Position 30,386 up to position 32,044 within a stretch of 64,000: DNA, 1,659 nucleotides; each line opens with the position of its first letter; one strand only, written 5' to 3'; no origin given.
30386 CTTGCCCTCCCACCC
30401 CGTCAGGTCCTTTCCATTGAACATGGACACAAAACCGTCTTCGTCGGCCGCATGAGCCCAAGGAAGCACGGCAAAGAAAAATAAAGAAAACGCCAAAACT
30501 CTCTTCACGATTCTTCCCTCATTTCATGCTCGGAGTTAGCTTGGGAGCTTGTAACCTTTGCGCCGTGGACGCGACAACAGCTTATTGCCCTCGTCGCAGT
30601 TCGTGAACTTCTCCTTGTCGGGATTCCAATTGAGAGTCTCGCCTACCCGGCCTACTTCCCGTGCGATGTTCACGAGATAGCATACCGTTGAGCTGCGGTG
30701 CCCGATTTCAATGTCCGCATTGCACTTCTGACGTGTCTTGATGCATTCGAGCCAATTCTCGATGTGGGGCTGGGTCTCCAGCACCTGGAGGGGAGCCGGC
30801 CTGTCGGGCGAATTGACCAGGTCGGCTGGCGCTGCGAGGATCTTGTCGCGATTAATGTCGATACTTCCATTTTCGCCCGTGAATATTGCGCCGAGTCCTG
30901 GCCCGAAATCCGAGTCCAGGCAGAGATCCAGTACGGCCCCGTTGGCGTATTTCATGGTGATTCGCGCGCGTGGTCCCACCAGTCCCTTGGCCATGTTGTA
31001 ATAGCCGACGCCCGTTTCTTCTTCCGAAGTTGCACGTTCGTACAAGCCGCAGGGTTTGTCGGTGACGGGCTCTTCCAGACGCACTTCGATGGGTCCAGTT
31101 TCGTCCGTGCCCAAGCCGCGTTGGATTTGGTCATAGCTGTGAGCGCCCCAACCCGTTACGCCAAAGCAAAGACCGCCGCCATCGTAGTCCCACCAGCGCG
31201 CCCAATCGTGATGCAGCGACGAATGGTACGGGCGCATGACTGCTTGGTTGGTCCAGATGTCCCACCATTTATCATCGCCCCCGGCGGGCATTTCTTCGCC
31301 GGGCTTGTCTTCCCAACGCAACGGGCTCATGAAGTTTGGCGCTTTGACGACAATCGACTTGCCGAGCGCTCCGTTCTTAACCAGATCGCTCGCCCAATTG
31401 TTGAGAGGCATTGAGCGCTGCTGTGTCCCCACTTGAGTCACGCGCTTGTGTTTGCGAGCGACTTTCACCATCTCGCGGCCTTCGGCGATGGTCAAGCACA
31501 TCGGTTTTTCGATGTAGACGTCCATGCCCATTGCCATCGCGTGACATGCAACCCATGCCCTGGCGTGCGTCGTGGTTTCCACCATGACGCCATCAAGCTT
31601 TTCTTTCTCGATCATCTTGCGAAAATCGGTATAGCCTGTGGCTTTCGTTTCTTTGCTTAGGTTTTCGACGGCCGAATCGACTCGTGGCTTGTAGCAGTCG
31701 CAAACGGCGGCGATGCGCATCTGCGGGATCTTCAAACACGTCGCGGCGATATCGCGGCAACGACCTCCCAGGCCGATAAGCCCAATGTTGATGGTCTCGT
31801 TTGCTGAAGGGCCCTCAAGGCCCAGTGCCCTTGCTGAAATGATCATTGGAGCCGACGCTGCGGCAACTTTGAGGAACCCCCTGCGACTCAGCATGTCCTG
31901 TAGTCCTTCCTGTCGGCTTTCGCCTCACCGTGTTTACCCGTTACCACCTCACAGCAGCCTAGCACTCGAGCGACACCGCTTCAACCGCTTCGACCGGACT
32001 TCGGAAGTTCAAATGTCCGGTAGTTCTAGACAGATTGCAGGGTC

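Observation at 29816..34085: DeoR-regulated operon combining a cytoplasmic DegT sugar aminotransferase with a periplasmic Gfo/Idh/MocA 3-dehydrogenase and a DUF1080 3-keto-glycoside hydrolase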

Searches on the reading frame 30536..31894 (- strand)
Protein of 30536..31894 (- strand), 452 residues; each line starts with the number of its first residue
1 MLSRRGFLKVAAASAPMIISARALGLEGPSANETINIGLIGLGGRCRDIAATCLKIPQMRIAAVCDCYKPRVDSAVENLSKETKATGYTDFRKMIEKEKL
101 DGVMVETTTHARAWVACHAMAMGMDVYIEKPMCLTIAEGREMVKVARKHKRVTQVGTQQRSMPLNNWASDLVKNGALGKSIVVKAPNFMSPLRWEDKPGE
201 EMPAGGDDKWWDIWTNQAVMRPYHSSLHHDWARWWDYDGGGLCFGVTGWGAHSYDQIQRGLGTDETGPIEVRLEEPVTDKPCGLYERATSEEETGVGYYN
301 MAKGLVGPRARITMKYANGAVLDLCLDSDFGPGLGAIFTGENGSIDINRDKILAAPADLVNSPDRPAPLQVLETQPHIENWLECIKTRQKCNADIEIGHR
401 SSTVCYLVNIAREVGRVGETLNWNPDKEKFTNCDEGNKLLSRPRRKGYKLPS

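Call 3: search_protein_families(library=pfam, proteins=[window:30536-31894:-])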
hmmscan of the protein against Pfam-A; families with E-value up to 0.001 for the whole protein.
window:30536-31894:- (452 aa): 2 families
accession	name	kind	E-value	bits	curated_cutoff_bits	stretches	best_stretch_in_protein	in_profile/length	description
PF19051.5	GFO_IDH_MocA_C2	-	2e-22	80.4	23.3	2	306-449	123-253/254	Oxidoreductase family, C-terminal alpha/beta domain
PF01408.29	GFO_IDH_MocA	-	1.4e-16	61.7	24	1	35-156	1-119/120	Oxidoreductase family, NAD-binding Rossmann fold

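Call 4: search_protein_families(library=ncbifam, proteins=[window:30536-31894:-])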
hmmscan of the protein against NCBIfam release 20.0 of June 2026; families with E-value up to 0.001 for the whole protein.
window:30536-31894:- (452 aa): 9 families
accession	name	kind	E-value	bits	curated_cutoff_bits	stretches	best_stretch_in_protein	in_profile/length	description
NF058561.1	BT_2158_fam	equivalog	6e-34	117.5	750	1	3-242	1-240/487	glycoside 3-dehydrogenase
NF040723.1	UDP-GlcNAcDh_Arch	equivalog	3.3e-18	66.2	450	1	35-185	1-146/302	UDP-N-acetylglucosamine 3-dehydrogenase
TIGR04380.1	myo_inos_iolG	equivalog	1.3e-16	60.4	355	1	35-184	2-149/330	inositol 2-dehydrogenase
NF052679.1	InsChiInosDhIolG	equivalog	9.7e-12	44.5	540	1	34-185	2-153/343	bifunctional inositol 2-dehydrogenase/D-chiro-inositol 1-dehydrogenase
NF052479.1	LevoglcsnDh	equivalog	7.4e-11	41.3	650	1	34-183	3-157/386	levoglucosan dehydrogenase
NF041392.1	XylDh_Gfo6_Halo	equivalog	6e-10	38.4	350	1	31-187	13-170/350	D-xylose 1-dehydrogenase Gfo6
NF058563.1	BT_2159_fam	equivalog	7.5e-09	35.1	650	1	35-187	1-150/350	disaccharide 3-dehydrogenase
NF008607.0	PRK11579.1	subfamily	1e-06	28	330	1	32-180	2-145/346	oxidoreductase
NF007574.0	PRK10206.1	equivalog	0.00096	18.3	352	0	89-184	55-150/345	oxidoreductase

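Call 33: find_homologous_proteins(query=window:30536-31894:-, max_evalue=1e-30)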
Query window:30536-31894:- (452 aa): 3137 proteins with E <= 1e-30 among 8000 candidates; the best 120 are listed.
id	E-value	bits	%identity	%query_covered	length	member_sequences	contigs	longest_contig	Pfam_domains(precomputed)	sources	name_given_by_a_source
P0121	0.0e+0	1067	100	100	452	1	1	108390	PF01408.29,PF19051.6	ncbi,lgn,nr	ncbi:MAG: Gfo/Idh/MocA family oxidoreductase [Candidatus Hydrogenedentes bacterium]|nr:Gfo/Idh/MocA 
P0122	2.8e-282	954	88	100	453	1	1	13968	PF01408.29,PF19051.6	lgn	-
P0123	5.1e-274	927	86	100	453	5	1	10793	PF01408.29,PF19051.6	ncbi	-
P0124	3.5e-233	792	75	100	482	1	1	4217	PF01408.29,PF19051.6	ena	-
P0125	1.3e-228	777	73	100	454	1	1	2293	PF01408.29,PF19051.6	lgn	-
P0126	1.1e-227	774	71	100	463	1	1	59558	PF01408.29,PF19051.6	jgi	jgi:predicted dehydrogenase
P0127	1.2e-225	768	72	100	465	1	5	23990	PF01408.29,PF19051.6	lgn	-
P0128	7.4e-225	765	70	100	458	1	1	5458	PF01408.29,PF19051.6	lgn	-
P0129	3.9e-224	763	70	100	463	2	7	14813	PF01408.29,PF19051.6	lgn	-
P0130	1.6e-223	761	70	100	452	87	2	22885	PF01408.29,PF19051.6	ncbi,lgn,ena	-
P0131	2.5e-222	757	70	100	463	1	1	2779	PF01408.29,PF19051.6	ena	-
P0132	2.7e-222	756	69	100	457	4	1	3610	PF01408.29,PF19051.6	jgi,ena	-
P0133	2.7e-222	756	70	100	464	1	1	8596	PF01408.29,PF19051.6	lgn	-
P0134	4.1e-222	756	70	100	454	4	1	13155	PF01408.29,PF19051.6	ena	-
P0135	5.4e-222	755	70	100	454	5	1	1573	PF01408.29,PF19051.6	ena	-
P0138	4.0e-221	753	69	100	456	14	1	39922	PF01408.29,PF19051.6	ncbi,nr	ncbi:MAG: Gfo/Idh/MocA family oxidoreductase [Phycisphaerae bacterium]|nr:Gfo/Idh/MocA family oxidor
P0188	1.2e-212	725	66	100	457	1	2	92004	PF01408.29,PF19051.6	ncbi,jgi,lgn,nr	ncbi:MAG: Gfo/Idh/MocA family oxidoreductase [Planctomycetes bacterium]|nr:Gfo/Idh/MocA family oxido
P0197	4.1e-211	720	67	100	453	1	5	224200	PF01408.29,PF19051.6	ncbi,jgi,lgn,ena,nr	ncbi:MAG TPA: Gfo/Idh/MocA family oxidoreductase [Candidatus Hydrogenedentes bacterium]|nr:Gfo/Idh/M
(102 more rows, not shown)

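Call 34: find_encoding_contigs(protein=P0126, flank=6000, max_places=1)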
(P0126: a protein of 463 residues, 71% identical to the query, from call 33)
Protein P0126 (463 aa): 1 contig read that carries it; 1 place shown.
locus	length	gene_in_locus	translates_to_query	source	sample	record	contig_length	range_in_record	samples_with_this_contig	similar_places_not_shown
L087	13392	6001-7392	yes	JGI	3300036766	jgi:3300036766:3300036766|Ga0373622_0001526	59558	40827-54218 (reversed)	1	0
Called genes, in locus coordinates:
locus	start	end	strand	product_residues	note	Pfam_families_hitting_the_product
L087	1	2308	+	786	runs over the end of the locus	PF01546:Peptidase_M20, PF04389:Peptidase_M28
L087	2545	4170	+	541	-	PF01019:G_glu_transpept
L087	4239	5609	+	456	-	-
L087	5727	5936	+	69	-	-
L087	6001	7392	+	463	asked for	PF01408:GFO_IDH_MocA, PF19051:GFO_IDH_MocA_C2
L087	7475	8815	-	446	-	PF16317:Glyco_hydro_99 (weak)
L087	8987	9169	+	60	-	-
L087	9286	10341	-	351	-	PF00248:Aldo_ket_red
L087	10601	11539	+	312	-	PF20244:DUF6599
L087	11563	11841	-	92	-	-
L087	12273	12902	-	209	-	-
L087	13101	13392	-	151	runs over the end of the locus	PF16231:DUF4890 (faint)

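Call 35: find_encoding_contigs(protein=P0138, flank=6000, max_places=1)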
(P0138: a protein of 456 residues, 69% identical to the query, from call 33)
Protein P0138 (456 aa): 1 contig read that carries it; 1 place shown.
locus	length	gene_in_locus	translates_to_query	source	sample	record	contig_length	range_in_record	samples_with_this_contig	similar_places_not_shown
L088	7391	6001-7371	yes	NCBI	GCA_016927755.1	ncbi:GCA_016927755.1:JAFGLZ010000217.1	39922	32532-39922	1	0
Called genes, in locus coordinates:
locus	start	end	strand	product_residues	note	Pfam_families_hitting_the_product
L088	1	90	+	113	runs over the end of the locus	PF08681:TacA1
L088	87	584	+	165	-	PF00583:Acetyltransf_1, PF13673:Acetyltransf_10, PF13508:Acetyltransf_7, PF08445:FR47 (weak)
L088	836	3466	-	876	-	PF14498:Glyco_hyd_65N_2 (weak), PF18961:DUF5703_N (faint), PF22124:Glyco_hydro_95_cat, PF21307:Glyco_hydro_95_C (weak)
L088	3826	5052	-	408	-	-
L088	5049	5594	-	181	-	PF07638:Sigma70_ECF (faint), PF04542:Sigma70_r2, PF08281:Sigma70_r4_2, PF04545:Sigma70_r4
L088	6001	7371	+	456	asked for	PF01408:GFO_IDH_MocA, PF19051:GFO_IDH_MocA_C2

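Call 36: find_encoding_contigs(protein=P0197, flank=6000, max_places=1)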
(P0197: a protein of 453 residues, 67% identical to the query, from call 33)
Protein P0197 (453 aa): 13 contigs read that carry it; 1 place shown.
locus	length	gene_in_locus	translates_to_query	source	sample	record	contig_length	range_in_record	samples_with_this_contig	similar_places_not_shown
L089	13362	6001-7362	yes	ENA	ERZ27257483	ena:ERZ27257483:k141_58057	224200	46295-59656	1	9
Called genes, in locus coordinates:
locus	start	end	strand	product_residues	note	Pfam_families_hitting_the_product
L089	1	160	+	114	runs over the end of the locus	-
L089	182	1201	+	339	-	PF01408:GFO_IDH_MocA, PF03447:NAD_binding_3 (weak), PF02894:GFO_IDH_MocA_C, PF22725:GFO_IDH_MocA_C3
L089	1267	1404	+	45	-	-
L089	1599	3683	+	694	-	PF02065:Melibiase, PF01055:Glyco_hydro_31_2nd (weak), PF02065:Melibiase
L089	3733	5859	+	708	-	PF08532:Glyco_hydro_42M (faint)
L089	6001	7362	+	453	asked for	PF01408:GFO_IDH_MocA, PF19051:GFO_IDH_MocA_C2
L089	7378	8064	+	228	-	PF06439:3keto-disac_hyd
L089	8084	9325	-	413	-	-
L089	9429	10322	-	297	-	PF01575:MaoC_dehydratas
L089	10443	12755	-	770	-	PF16927:HisKA_7TM, PF00989:PAS, PF08448:PAS_4, PF24820:Diguanyl_cycl_sensor (faint), PF13426:PAS_9 (weak), PF00512:HisKA (weak), PF02518:HATPase_c, PF00072:Response_reg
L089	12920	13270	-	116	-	PF13474:SnoaL_3 (faint), PF12680:SnoaL_2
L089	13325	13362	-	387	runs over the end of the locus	PF13439:Glyco_transf_4, PF20706:GT4-conflict, PF00534:Glycos_transf_1, PF13692:Glyco_trans_1_4, PF13524:Glyco_trans_1_2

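Call 37: find_encoding_contigs(protein=P0188, flank=6000, max_places=1)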
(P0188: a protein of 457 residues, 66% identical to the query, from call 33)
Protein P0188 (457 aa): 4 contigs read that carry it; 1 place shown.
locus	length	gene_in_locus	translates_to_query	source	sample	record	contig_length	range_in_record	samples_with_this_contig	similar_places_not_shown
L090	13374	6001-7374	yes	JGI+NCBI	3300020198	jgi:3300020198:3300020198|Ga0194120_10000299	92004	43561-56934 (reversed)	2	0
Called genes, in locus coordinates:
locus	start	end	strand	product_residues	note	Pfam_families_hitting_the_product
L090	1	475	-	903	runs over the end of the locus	-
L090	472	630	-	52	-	-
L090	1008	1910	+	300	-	PF06283:ThuA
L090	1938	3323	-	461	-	PF01408:GFO_IDH_MocA, PF22725:GFO_IDH_MocA_C3 (faint), PF19051:GFO_IDH_MocA_C2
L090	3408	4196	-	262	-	-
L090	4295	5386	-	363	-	PF01208:URO-D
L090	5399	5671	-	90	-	PF14026:SCO4226-like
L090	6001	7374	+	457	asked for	PF01408:GFO_IDH_MocA, PF19051:GFO_IDH_MocA_C2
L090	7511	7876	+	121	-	PF12840:HTH_20, PF13412:HTH_24 (weak), PF01022:HTH_5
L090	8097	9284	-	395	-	PF07394:DUF1501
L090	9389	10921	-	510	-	PF08811:DUF1800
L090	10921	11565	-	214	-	-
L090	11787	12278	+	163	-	PF05163:DinB (weak), PF12867:DinB_2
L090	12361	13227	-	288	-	-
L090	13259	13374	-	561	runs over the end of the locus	PF00263:Secretin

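Call 52: search_solved_structures(query=window:30536-31894:-, max_evalue=0.00001)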
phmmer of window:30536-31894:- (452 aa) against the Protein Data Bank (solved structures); distinct sequences matched with E-value up to 0.00001: 20.
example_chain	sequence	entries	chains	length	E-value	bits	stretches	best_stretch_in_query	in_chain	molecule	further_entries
8tdf_A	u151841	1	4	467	2.6e-19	72.3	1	32-242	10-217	Dehydrogenase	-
8tdh_A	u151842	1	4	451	9.9e-19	70.4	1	35-242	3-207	Predicted dehydrogenases and related proteins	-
3cea_A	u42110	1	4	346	2.5e-12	49.3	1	36-185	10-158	Myo-inositol 2-dehydrogenase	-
3ec7_A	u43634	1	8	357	1.8e-10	43.2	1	34-188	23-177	Putative Dehydrogenase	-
5ya8_A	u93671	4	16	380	9.8e-09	37.5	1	31-182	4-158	Scyllo-inositol dehydrogenase with L-glucose dehydrogenase activity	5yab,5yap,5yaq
6ktj_A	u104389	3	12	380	9.9e-09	37.5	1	31-182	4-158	Scyllo-inositol dehydrogenase with L-glucose dehydrogenase activity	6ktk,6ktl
9m3d_B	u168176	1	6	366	2.9e-08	35.9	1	35-206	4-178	DgpA1 from W974-1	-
3ezy_A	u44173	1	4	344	5.2e-08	35.1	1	35-184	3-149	Dehydrogenase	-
8qc3_A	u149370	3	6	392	5.4e-08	35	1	26-181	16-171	Oxidoreductase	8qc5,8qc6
3m2t_A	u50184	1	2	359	3.6e-07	32.3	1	34-159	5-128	Probable dehydrogenase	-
1evj_A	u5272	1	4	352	4.4e-07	32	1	58-187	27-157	GLUCOSE-FRUCTOSE OXIDOREDUCTASE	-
1ofg_A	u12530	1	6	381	8.2e-07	31.1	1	81-187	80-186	GLUCOSE-FRUCTOSE OXIDOREDUCTASE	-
1ryd_A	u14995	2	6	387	8.2e-07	31.1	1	81-187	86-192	glucose-fructose oxidoreductase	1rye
1h6a_A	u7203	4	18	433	1e-06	30.8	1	81-187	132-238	PRECURSOR FORM OF GLUCOSE-FRUCTOSE OXIDOREDUCTASE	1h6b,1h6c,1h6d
4gqa_A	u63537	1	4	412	1.1e-06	30.7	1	33-181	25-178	NAD binding Oxidoreductase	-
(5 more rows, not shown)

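Call 71: find_related_loci(query=A4, collection=metagenome_contigs, flank=5000)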
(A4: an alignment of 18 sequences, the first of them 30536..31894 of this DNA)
Query A4 (452 aa) in metagenome_contigs; peptide patterns used: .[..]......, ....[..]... (x = any residue, [..] = any of these).
600 stretches matched a pattern (row limit reached: there are more); 550 encode a relative of the query (tblastn E <= 1e-3); the best 80 are kept; 80 distinct loci.
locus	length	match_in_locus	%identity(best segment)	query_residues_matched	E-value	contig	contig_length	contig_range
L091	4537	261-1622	72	1-452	0e+0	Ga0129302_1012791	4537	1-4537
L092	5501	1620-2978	71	1-452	0e+0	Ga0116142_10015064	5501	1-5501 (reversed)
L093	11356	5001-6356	71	1-452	0e+0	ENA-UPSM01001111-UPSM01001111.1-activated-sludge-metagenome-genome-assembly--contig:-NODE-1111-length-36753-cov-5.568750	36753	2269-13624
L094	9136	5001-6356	71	1-452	0e+0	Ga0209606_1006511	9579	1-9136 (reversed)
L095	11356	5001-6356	71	1-452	0e+0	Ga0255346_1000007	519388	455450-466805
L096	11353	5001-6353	71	1-451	0e+0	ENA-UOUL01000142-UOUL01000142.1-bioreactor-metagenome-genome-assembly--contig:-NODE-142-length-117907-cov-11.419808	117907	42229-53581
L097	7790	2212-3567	70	1-451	0e+0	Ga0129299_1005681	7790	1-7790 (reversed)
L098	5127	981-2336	71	1-451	0e+0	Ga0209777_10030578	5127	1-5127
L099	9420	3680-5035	71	1-451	0e+0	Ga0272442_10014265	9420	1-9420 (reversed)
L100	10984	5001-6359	69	1-452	0e+0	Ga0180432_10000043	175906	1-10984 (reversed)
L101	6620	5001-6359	68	1-452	0e+0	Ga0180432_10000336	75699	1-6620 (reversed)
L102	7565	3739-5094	69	2-452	0e+0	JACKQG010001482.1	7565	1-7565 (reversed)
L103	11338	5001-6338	70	7-451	0e+0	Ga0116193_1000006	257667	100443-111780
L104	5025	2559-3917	69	1-452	0e+0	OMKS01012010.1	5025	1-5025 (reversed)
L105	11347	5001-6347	70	1-452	0e+0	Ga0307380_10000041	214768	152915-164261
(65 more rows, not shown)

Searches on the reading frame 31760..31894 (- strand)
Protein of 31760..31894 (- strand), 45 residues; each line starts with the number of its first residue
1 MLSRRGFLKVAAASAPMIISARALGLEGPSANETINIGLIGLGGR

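Call 68: search_protein_families(library=pfam, proteins=[window:31760-31894:-], max_evalue=10)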
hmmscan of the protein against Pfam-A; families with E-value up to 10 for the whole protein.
seq(45 aa): 1 family
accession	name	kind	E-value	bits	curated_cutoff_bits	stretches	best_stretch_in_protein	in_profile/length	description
PF10518.14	TAT_signal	-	0.00092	19.5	22.7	1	1-15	1-15/21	TAT (twin-arginine translocation) pathway signal sequence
